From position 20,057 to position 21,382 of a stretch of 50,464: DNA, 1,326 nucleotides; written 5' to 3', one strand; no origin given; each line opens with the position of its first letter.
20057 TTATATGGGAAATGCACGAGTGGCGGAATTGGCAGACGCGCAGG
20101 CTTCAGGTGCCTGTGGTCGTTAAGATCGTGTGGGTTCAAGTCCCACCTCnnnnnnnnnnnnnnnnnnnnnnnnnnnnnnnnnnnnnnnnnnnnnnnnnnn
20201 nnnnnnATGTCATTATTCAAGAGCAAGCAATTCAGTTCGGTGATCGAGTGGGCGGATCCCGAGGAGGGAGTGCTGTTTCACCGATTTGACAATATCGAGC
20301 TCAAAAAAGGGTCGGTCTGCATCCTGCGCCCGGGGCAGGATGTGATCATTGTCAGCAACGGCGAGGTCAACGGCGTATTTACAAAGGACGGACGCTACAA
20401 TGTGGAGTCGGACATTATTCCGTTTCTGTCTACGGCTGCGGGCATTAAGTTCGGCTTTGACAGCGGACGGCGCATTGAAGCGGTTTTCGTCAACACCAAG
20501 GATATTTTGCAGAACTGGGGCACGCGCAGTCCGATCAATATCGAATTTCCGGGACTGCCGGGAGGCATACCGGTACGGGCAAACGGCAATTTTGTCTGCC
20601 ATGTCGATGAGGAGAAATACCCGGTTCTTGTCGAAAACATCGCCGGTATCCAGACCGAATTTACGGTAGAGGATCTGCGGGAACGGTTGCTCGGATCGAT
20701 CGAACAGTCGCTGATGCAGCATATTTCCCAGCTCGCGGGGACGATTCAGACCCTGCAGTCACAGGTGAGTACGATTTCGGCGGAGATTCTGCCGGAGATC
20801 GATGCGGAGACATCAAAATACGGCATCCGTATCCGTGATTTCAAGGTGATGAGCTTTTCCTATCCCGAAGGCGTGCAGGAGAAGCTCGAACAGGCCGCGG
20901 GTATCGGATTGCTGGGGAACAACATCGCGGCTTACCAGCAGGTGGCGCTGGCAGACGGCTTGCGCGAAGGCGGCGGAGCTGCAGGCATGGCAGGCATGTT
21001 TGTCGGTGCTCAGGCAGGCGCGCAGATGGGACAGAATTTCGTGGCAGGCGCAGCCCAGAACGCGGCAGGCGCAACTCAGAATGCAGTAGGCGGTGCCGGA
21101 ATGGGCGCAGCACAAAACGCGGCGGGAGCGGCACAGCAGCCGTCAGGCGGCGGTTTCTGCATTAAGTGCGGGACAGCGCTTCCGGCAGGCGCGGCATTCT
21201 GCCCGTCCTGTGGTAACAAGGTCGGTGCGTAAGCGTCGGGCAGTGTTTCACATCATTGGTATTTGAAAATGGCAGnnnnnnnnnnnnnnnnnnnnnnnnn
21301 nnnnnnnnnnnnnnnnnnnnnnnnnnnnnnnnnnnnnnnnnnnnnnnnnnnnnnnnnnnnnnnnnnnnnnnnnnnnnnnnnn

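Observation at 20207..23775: SPFH / zinc-ribbon membrane / TPM three-gene module downstream of tRNA-Leu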

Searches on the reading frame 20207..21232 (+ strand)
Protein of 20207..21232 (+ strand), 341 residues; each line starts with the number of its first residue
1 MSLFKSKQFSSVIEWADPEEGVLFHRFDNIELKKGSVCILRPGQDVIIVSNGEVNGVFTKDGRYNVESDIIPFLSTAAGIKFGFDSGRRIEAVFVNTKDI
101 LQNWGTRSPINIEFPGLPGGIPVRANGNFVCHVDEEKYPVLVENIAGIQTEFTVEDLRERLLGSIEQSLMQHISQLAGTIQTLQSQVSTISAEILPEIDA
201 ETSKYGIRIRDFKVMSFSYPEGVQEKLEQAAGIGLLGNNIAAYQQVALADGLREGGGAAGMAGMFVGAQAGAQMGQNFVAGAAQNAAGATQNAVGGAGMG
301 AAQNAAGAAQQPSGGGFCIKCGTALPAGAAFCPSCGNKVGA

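Call 5: search_protein_families(library=pfam, proteins=[window:20207-21232:+], max_evalue=0.01)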
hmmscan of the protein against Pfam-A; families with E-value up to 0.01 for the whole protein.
window:20207-21232:+ (341 aa): 4 families
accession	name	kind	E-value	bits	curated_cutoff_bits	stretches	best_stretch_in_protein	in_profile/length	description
PF13421.11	Band_7_1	-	2.6e-33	115.9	24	1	24-232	4-208/211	SPFH domain-Band 7 family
PF13240.11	Zn_Ribbon_1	-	5.2e-07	29.7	25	1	317-338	1-22/23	zinc-ribbon domain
PF01145.31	Band_7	-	3.2e-06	27.7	23.6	1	120-230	57-158/176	SPFH domain / Band 7 family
PF12773.13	DZR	-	0.00022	21.8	27.3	1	318-338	1-21/45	Double zinc ribbon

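Call 6: search_protein_families(library=ncbifam, proteins=[window:20207-21232:+], max_evalue=0.01)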
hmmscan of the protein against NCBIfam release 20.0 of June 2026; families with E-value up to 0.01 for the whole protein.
window:20207-21232:+ (341 aa): 0 families

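Call 20: search_dna_similar(query=window:20207-21232:+, collection=plasmids, mode=protein, max_rows=25, rows=spread)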
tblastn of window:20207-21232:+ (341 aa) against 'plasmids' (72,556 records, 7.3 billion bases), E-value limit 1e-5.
Records with a match: 145; places in all: 145; records where one place covers at least 80% of the query: 0.
Best place of each record, by identity: <60% 145.
By first word of the organism name: Ralstonia 132; Vibrio 3; Burkholderia 3; Novosphingobium 2; Tsukamurella 1; Comamonas 1; Gemmatirosa 1; Pseudorhodobacter 1; Butyrivibrio 1.
By predicted mobility (MOB-suite, as given by PLSDB): mobilizable 104; non-mobilizable 40; conjugative 1.
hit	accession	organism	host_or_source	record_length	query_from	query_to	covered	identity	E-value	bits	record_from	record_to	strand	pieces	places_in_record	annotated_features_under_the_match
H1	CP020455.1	Vibrio coralliilyticus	Crassostrea gigas (Pacific ...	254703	1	237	70%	28.0%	4e-20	99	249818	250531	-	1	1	none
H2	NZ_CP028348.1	Novosphingobium sp. THN1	cell culture,surface water of Lake Taihu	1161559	4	238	69%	27.0%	8e-12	74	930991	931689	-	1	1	record has no annotation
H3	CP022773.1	Ralstonia solanacearum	Solanum tuberosum,single cell,Potato ...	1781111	1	252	74%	22.7%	5e-16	87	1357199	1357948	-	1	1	hypothetical protein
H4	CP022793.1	Ralstonia solanacearum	Solanum tuberosum,single cell,Potato ...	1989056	1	252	74%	22.7%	5e-16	87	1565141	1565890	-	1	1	hypothetical protein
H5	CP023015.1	Ralstonia solanacearum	Solanum tuberosum,single cell,Potato ...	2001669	1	252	74%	22.7%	5e-16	87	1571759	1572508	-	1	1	hypothetical protein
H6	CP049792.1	Ralstonia solanacearum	whole organism,isolated from the ...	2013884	1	252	74%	22.7%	5e-16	87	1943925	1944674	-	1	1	hypothetical protein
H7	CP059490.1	Ralstonia solanacearum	Casuarina equisetifolia,plant ...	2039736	1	252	74%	22.7%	5e-16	87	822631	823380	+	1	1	SPFH domain-containing protein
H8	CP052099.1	Ralstonia solanacearum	tomato,cell culture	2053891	1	252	74%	22.7%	5e-16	87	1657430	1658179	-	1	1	hypothetical protein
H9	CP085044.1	Ralstonia solanacearum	sunflower,cell culture,stem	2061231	1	252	74%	22.7%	5e-16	87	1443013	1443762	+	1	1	SPFH domain-containing protein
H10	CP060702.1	Ralstonia solanacearum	tomato,cell culture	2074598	1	252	74%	22.7%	5e-16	87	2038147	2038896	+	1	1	none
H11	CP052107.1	Ralstonia solanacearum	tomato,cell culture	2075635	1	252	74%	22.7%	5e-16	87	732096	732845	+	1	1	hypothetical protein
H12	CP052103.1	Ralstonia solanacearum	tomato,cell culture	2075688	1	252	74%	22.7%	5e-16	87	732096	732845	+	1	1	hypothetical protein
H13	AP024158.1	Ralstonia solanacearum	Zingiber officinale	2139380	1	252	74%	22.7%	5e-16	87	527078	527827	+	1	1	hypothetical protein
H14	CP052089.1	Ralstonia solanacearum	tomato,cell culture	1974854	1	252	74%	22.7%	7e-16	86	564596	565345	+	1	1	none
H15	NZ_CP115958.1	Ralstonia pseudosolanacearum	Solanum lycopersicum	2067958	1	252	74%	22.7%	7e-16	86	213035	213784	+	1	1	none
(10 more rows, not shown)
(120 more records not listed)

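Call 38: find_related_loci(query=A2, collection=metagenome_contigs, flank=8000)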
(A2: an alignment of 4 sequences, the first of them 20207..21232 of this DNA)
Query A2 (341 aa) in metagenome_contigs; peptide patterns used: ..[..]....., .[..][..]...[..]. (x = any residue, [..] = any of these).
600 stretches matched a pattern (row limit reached: there are more); 308 encode a relative of the query (tblastn E <= 1e-3); the best 80 are kept; 80 distinct loci.
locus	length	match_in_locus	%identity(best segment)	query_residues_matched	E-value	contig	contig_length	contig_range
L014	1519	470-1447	51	1-339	1e-114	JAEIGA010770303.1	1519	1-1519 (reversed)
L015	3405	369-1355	49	1-339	2e-106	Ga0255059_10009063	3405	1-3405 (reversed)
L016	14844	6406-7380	45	4-340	1e-89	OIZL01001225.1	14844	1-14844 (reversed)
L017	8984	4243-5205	43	4-339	2e-85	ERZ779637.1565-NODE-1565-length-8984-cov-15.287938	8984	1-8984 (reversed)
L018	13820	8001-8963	43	1-339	2e-85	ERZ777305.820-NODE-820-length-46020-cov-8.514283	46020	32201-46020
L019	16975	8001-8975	43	1-339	8e-85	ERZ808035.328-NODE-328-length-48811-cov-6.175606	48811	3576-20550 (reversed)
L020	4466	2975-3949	45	4-339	1e-84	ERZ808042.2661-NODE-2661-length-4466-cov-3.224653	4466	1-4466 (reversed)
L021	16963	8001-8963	42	4-339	2e-84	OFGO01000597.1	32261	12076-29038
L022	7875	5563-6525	42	4-339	2e-84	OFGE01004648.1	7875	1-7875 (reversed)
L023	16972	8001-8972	45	4-339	5e-84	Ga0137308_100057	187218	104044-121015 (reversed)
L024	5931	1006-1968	42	4-339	2e-84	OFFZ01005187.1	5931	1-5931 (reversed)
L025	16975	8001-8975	43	4-339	8e-84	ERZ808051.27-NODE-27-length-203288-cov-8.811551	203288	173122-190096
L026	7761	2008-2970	43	1-339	7e-84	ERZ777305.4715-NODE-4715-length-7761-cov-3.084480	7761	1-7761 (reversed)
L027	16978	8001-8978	44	1-339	1e-82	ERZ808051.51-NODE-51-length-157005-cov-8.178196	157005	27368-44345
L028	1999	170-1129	42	1-339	7e-86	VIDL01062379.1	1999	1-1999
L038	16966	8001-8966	41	4-339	4e-81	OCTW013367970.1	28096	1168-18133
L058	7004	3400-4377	42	4-339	1e-79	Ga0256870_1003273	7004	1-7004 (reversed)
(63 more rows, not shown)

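Call 44: search_protein_families(library=padloc, proteins=[window:20207-21232:+], max_evalue=0.01)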
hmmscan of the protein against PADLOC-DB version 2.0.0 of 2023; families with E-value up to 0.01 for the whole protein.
window:20207-21232:+ (341 aa): 0 families

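Call 45: search_protein_families(library=pfam, proteins=[L038:4632-6254:+], max_evalue=1)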
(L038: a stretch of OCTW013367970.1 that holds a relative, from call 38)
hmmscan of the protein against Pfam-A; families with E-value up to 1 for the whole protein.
L038:4632-6254:+ (540 aa): 15 families
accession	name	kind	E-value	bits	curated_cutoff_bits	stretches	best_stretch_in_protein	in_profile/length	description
PF08271.17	Zn_Ribbon_TF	-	0.00018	21.4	29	1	1-38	1-39/43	TFIIB zinc-binding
PF21344.3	Zn_ribbon_LysW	-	0.00043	20.3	27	1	2-27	2-30/46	Alpha-aminoadipate carrier protein LysW-like, globular domain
PF01155.25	HypA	-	0.00088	19.7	28.9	1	67-111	61-104/112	Hydrogenase/urease nickel incorporation, metallochaperone, hypA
PF14446.12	Prok-RING_1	-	0.0095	16.3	29.1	1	2-42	6-44/54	Prokaryotic RING finger family 1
PF12773.13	DZR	-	0.01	16.4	27.3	0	3-31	15-37/45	Double zinc ribbon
PF07191.17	Zn_ribbon_6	-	0.098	13.1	25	0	77-102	17-37/67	Double zinc ribbon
PF24220.1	DUF7439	-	0.11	13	27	1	453-485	14-45/75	Family of unknown function (DUF7439)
PF13240.11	Zn_Ribbon_1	-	0.11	12.8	25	0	92-102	11-21/23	zinc-ribbon domain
PF18912.6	DZR_2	-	0.19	12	27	0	2-26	9-29/56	Double zinc ribbon domain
PF17915.7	zf_Rg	-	0.2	11.5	25.5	1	3-24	10-31/49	Reverse gyrase zinc finger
PF01667.23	Ribosomal_S27e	-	0.23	11.6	24.5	1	2-26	9-34/55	Ribosomal protein S27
PF09723.15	Zn_ribbon_8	-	0.27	11.7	34.4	1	77-105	6-37/41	Zinc ribbon domain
PF24445.1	DUF7564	-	0.31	11.9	32.2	1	2-34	7-38/76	Family of unknown function (DUF7564)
PF23455.1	DUF7129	-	0.41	10.9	30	0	70-102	5-35/45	Domain of unknown function (DUF7129)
PF14319.11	Zn_Tnp_IS91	-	0.66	10.5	26.3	0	74-108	36-70/90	Transposase zinc-binding domain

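Call 78: find_homologous_proteins(query=window:20207-21232:+, max_evalue=1e-10)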
Query window:20207-21232:+ (341 aa): 1032 proteins with E <= 1e-10 among 8000 candidates; the best 120 are listed.
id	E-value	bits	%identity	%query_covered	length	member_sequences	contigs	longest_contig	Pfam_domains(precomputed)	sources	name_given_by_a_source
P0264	1.3e-216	736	98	100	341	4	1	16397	PF13240.12,PF01145.32,PF13421.12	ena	-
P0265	8.6e-178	609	83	100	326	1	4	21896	PF13240.12,PF01145.32,PF13421.12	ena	-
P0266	2.7e-176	604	81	100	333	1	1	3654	PF13240.12,PF01145.32,PF13421.12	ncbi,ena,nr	ncbi:MAG: SPFH domain-containing protein [Lachnospiraceae bacterium]|nr:SPFH domain-containing prote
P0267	1.7e-174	598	78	100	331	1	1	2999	PF13240.12,PF01145.32,PF13421.12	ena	-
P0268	9.9e-173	592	78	100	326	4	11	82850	PF13240.12,PF01145.32,PF13421.12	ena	-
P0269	1.4e-171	588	79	100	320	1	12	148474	PF13240.12,PF01145.32,PF13421.12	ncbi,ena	-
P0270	2.5e-171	587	80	100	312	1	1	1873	PF13240.12,PF01145.32,PF13421.12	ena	-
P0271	4.3e-171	587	77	100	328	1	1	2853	PF13240.12,PF01145.32,PF13421.12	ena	-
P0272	2.7e-170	584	78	100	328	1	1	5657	PF13240.12,PF01145.32,PF13421.12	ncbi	-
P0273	6.1e-167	573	90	82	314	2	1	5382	PF01145.32,PF13421.12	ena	-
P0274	1.8e-158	545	71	100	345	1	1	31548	PF13240.12,PF01145.32,PF13421.12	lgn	-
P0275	1.7e-156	539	70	100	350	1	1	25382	PF13240.12,PF01145.32,PF13421.12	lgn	-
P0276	9.9e-115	401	70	77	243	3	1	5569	PF13240.12,PF01145.32,PF13421.12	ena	-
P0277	7.4e-103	362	50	99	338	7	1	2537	PF01145.32,PF13421.12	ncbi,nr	ncbi:MAG: SPFH domain-containing protein [Firmicutes bacterium]|nr:SPFH domain-containing protein [B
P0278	1.3e-99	352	51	99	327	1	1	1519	PF13240.12,PF01145.32,PF13421.12,PF13248.12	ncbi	-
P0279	9.1e-99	349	50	99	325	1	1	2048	PF01145.32,PF13421.12,PF13248.12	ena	-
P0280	3.4e-98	347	50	99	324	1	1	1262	PF01145.32,PF13421.12,PF13248.12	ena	-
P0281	4.0e-93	330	98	44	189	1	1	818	PF13421.12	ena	-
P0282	2.1e-90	321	47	99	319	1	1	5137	PF13240.12,PF01145.32,PF13421.12,PF13248.12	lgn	-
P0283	1.1e-88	316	46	99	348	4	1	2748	PF13240.12,PF01145.32,PF12773.14,PF13421.12,PF13248.12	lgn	-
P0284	5.6e-87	310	46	99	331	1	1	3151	PF13421.12,PF13248.12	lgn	-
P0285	9.7e-87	309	45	99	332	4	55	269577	PF13240.12,PF01145.32,PF12773.14,PF13421.12,PF13248.12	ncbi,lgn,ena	ncbi:MAG: SPFH domain-containing protein [Eubacteriales bacterium]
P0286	2.6e-86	308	45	99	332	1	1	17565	PF13421.12,PF13248.12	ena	-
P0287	2.4e-85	305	45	99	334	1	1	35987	PF13421.12,PF13248.12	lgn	-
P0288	6.1e-85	303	42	99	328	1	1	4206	PF13421.12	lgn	-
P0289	4.2e-84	301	43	99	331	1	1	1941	PF01145.32,PF13421.12,PF13248.12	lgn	-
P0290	4.7e-84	301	45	99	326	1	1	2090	PF01145.32,PF13421.12,PF13248.12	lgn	-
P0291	7.7e-84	300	45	98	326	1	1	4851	PF13240.12,PF01145.32,PF13421.12,PF13248.12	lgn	-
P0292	1.7e-83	299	46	99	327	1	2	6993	PF01145.32,PF13421.12,PF13248.12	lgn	-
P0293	1.8e-83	299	45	99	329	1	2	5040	PF01145.32,PF13421.12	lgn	-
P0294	2.1e-83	298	45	99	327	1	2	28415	PF01145.32,PF13421.12,PF13248.12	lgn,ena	-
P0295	2.8e-83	298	45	99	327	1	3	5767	PF01145.32,PF13421.12,PF13248.12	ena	-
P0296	2.8e-83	298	46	99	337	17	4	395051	PF01145.32,PF13421.12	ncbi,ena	-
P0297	3.9e-83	298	45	99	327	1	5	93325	PF01145.32,PF13421.12,PF13248.12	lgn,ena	-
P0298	4.0e-83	297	44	99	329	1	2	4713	PF01145.32,PF13421.12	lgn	-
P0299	4.3e-83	297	45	99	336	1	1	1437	PF13421.12,PF13248.12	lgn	-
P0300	5.1e-83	297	45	99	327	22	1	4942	PF01145.32,PF13421.12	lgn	-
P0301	1.3e-82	296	43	99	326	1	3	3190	PF01145.32,PF13421.12,PF13248.12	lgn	-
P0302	3.2e-82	294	42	99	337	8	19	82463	PF13421.12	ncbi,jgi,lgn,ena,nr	ncbi:MAG: SPFH domain-containing protein [Lachnospiraceae bacterium]|nr:hypothetical protein [Lachno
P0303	4.5e-82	294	45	99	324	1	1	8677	PF01145.32,PF13421.12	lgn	-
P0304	7.8e-82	293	41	99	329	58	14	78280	PF13240.12,PF01145.32,PF13421.12,PF13248.12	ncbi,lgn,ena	-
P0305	8.0e-82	293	44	99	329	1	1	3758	PF01145.32,PF13421.12,PF13248.12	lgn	-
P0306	8.1e-82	293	42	99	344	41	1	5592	PF13240.12,PF13421.12,PF13248.12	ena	-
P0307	8.2e-82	293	45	99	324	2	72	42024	PF01145.32,PF13421.12,PF13248.12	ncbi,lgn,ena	-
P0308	1.1e-81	293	45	99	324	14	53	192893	PF01145.32,PF13421.12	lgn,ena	-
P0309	2.0e-81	292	44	99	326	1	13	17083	PF01145.32,PF13421.12,PF13248.12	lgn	-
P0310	2.1e-81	292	45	99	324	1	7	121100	PF01145.32,PF13421.12,PF13248.12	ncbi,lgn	-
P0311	2.3e-81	292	44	99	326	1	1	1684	PF01145.32,PF13421.12,PF13248.12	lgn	-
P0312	2.4e-81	292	45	99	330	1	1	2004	PF01145.32,PF13421.12,PF13248.12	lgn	-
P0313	2.4e-81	292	44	99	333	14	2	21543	PF01145.32,PF13421.12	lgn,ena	-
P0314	2.5e-81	292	45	99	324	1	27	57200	PF01145.32,PF13421.12,PF13248.12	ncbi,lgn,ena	-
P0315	2.8e-81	291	45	99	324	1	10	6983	PF01145.32,PF13421.12,PF13248.12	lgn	-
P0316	2.8e-81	291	44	99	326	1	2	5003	PF01145.32,PF13421.12,PF13248.12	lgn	-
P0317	2.9e-81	291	43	99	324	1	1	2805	PF13240.12,PF01145.32,PF12773.14,PF13421.12,PF13248.12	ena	-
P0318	2.9e-81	291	44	99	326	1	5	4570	PF01145.32,PF13421.12,PF13248.12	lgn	-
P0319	3.6e-81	291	44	99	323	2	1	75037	PF01145.32,PF13421.12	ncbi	-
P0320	3.7e-81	291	45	99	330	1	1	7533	PF01145.32,PF13421.12,PF13248.12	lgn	-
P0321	5.3e-81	291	45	99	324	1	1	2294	PF01145.32,PF13421.12,PF13248.12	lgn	-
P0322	5.8e-81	290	45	99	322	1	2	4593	PF01145.32,PF13421.12,PF13248.12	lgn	-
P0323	6.0e-81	290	44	99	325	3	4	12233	PF13240.12,PF01145.32,PF13421.12,PF13248.12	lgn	-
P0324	6.3e-81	290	44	99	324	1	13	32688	PF01145.32,PF13421.12,PF13248.12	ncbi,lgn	-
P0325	6.3e-81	290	44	99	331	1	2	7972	PF01145.32,PF13421.12,PF13248.12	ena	-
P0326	6.5e-81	290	45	99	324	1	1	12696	PF01145.32,PF13421.12,PF13248.12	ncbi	-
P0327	6.8e-81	290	45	99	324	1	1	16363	PF01145.32,PF13421.12,PF13248.12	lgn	-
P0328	7.2e-81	290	44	99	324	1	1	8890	PF01145.32,PF13421.12,PF13248.12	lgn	-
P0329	7.5e-81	290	45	99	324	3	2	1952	PF01145.32,PF13421.12,PF13248.12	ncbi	-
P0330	7.6e-81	290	45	99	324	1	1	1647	PF01145.32,PF13421.12,PF13248.12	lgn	-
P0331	8.7e-81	290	45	99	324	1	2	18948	PF01145.32,PF13421.12,PF13248.12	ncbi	-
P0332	8.8e-81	290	44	99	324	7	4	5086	PF13421.12,PF13248.12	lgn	-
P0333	9.0e-81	290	42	99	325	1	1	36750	PF01145.32,PF13421.12,PF13248.12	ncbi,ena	-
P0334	9.1e-81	290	44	99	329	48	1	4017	PF01145.32,PF13421.12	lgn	-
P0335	9.5e-81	290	45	99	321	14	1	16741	PF01145.32,PF13421.12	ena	-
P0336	9.7e-81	290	41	99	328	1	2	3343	PF13240.12,PF01145.32,PF13421.12,PF13248.12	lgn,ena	-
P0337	1.0e-80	290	44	99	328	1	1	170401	PF01145.32,PF13421.12,PF13248.12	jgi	-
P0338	1.1e-80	290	44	99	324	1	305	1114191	PF01145.32,PF13421.12,PF13248.12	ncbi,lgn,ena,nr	ncbi:hypothetical protein D7V83_03660 [bacterium 0.1xD8-71]|nr:hypothetical protein D7V83_03660 [bac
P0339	1.1e-80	290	40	99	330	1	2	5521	PF13421.12,PF13248.12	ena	-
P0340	1.1e-80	289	44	99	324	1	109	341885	PF01145.32,PF13421.12,PF13248.12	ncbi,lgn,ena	-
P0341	1.1e-80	289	44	99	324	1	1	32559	PF01145.32,PF13421.12,PF13248.12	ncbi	-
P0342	1.2e-80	289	42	99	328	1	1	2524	PF13240.12,PF01145.32,PF13421.12,PF13248.12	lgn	-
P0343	1.2e-80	289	45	99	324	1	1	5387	PF01145.32,PF13421.12,PF13248.12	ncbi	-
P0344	1.3e-80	289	44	99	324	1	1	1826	PF01145.32,PF13421.12,PF13248.12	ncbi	-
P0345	1.3e-80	289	43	99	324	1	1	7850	PF13421.12,PF13248.12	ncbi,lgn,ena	-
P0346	1.3e-80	289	43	99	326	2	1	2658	PF13240.12,PF01145.32,PF13421.12,PF13248.12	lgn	-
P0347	1.4e-80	289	44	99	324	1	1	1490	PF01145.32,PF13421.12,PF13248.12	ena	-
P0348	1.4e-80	289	44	99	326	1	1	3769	PF01145.32,PF13421.12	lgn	-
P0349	1.4e-80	289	42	99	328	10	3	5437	PF01145.32,PF13421.12,PF13248.12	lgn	-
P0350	1.4e-80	289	41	99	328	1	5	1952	PF13240.12,PF01145.32,PF13421.12,PF13248.12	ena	-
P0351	1.5e-80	289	44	99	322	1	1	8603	PF01145.32,PF13421.12,PF13248.12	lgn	-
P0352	1.5e-80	289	44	99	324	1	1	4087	PF01145.32,PF13421.12,PF13248.12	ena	-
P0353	2.0e-80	289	44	99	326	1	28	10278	PF01145.32,PF13421.12,PF13248.12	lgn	-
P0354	2.1e-80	289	45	99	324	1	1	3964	PF01145.32,PF13421.12,PF13248.12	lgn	-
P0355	2.1e-80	289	43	99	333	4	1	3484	PF13240.12,PF01145.32,PF13421.12,PF13248.12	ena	-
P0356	2.1e-80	289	44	99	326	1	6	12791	PF01145.32,PF13421.12,PF13248.12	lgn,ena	-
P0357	2.2e-80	288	44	99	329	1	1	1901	PF01145.32,PF13421.12,PF13248.12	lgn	-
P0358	2.2e-80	288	41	99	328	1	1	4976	PF13240.12,PF01145.32,PF13421.12,PF13248.12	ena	-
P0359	2.3e-80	288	41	99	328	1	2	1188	PF13240.12,PF01145.32,PF13421.12,PF13248.12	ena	-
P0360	2.4e-80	288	44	99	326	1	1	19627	PF13421.12,PF13248.12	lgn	-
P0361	2.5e-80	288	44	100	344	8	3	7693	PF18912.7,PF13240.12,PF01145.32,PF12773.14,PF24463.2,PF13421.12,PF13248.12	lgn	-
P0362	2.8e-80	288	43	99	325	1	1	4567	PF01145.32,PF13421.12,PF13248.12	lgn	-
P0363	2.9e-80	288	45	99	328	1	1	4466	PF01145.32,PF13421.12,PF13248.12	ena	-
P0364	3.0e-80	288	43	99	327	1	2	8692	PF01145.32,PF13421.12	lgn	-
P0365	3.1e-80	288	44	99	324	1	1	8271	PF01145.32,PF13421.12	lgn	-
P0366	3.2e-80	288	44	99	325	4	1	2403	PF01145.32,PF13421.12,PF13248.12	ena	-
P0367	3.4e-80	288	43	99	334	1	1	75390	PF13421.12,PF13248.12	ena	-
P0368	3.7e-80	288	43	99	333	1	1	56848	PF01145.32,PF13421.12,PF13248.12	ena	-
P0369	3.7e-80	288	44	99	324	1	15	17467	PF13421.12,PF13248.12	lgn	-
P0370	3.9e-80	288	44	99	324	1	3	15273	PF01145.32,PF13421.12,PF13248.12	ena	-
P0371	3.9e-80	288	41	99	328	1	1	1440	PF13240.12,PF01145.32,PF13421.12,PF13248.12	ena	-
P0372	4.1e-80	288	43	99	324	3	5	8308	PF01145.32,PF13421.12,PF13248.12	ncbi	-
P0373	4.2e-80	288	44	99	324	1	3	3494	PF01145.32,PF13421.12,PF13248.12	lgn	-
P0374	5.1e-80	287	44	99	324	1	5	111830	PF01145.32,PF13421.12,PF13248.12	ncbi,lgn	-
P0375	5.2e-80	287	43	99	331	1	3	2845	PF01145.32,PF13421.12,PF13248.12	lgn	-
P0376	5.8e-80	287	41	97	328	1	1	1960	PF13240.12,PF01145.32,PF13421.12,PF13248.12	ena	-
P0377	6.0e-80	287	44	99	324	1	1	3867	PF01145.32,PF13421.12,PF13248.12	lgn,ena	-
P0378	6.1e-80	287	44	99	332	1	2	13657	PF01145.32,PF13421.12,PF13248.12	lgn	-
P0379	6.2e-80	287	45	99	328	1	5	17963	PF01145.32,PF13421.12,PF13248.12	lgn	-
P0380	6.2e-80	287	45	99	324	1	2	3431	PF01145.32,PF13421.12,PF13248.12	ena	-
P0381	6.7e-80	287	45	99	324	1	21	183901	PF01145.32,PF13421.12,PF13248.12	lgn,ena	-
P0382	6.9e-80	287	45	99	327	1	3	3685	PF01145.32,PF13421.12,PF13248.12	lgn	-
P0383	7.0e-80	287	42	99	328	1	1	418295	PF01145.32,PF13421.12,PF13248.12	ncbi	-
